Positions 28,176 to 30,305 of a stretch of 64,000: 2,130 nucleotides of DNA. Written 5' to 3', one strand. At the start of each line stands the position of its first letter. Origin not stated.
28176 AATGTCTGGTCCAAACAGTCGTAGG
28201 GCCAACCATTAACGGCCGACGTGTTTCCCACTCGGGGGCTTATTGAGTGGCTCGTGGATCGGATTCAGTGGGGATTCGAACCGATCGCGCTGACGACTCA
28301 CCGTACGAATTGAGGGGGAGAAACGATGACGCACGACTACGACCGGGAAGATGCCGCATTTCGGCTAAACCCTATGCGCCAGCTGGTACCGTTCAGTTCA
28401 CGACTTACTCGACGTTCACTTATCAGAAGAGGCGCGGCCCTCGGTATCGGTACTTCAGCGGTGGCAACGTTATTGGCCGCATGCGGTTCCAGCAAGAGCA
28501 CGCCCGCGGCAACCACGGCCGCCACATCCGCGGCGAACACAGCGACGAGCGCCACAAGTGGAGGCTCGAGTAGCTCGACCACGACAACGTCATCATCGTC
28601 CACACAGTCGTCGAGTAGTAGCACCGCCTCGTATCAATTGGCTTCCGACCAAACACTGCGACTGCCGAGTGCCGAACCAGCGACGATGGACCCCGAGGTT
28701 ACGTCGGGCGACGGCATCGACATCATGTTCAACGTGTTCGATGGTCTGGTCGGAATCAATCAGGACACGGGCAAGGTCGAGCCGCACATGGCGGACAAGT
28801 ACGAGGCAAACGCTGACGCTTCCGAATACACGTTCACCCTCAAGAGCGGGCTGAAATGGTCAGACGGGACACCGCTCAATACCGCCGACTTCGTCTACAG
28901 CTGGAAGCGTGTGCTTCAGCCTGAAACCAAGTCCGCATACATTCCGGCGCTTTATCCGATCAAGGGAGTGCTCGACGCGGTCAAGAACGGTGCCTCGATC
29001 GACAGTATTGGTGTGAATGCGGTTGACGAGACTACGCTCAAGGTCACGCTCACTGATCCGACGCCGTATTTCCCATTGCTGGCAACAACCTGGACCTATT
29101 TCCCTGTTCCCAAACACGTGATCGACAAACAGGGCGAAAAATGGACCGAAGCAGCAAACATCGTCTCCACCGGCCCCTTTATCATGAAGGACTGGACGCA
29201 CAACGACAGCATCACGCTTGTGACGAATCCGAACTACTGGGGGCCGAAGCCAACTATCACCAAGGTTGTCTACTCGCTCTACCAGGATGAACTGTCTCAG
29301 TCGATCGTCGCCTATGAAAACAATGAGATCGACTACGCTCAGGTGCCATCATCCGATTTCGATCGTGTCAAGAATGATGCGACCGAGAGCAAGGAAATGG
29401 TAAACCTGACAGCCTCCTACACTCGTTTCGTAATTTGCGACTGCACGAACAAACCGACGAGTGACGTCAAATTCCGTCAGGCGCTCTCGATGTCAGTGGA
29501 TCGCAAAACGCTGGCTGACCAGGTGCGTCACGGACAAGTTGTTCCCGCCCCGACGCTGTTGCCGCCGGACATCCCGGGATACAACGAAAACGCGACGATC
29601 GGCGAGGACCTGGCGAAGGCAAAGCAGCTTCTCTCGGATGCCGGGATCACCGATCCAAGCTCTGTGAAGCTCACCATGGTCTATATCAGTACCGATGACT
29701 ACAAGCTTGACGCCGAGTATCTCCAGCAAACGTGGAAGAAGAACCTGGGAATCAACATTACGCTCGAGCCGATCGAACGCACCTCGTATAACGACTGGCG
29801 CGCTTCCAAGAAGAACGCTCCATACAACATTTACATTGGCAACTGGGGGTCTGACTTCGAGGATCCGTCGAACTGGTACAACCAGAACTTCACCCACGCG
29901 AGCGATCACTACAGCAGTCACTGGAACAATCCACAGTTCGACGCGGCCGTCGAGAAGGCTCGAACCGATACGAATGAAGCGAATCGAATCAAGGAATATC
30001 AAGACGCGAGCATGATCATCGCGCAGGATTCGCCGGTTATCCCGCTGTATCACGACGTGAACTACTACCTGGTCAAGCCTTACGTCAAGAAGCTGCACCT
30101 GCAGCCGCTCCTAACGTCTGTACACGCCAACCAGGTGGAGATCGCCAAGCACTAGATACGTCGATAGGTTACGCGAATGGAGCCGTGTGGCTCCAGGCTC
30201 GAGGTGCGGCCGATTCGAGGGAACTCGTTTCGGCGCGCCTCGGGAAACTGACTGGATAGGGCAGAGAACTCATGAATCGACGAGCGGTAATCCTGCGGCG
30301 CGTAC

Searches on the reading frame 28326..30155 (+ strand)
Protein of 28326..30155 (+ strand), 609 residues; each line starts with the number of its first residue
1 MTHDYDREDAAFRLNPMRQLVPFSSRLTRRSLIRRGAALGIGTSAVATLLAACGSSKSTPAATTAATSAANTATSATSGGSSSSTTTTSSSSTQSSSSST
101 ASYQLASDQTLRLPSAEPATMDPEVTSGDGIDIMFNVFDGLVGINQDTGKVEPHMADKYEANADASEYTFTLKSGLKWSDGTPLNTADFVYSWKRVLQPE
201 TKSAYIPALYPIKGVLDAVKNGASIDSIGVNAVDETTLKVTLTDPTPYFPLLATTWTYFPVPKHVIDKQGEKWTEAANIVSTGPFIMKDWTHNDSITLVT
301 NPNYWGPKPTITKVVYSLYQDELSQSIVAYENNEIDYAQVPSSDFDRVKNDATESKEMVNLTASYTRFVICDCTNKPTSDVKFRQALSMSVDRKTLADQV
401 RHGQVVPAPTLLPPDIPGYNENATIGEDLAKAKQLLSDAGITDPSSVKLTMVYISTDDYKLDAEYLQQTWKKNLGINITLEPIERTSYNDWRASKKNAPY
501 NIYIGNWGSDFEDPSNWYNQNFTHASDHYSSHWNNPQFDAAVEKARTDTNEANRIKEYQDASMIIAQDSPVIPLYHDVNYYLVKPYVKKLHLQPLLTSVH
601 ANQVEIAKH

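Call 36: search_protein_families(library=pfam, proteins=[window:28326-30155:+], max_evalue=0.00001)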
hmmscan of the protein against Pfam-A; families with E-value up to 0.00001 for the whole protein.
window:28326-30155:+ (609 aa): 1 family
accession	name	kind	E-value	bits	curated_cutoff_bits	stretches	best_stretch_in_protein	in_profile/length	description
PF00496.27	SBP_bac_5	-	6.7e-86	289.1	32.4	1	150-525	1-364/368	Bacterial extracellular solute-binding proteins, family 5 Middle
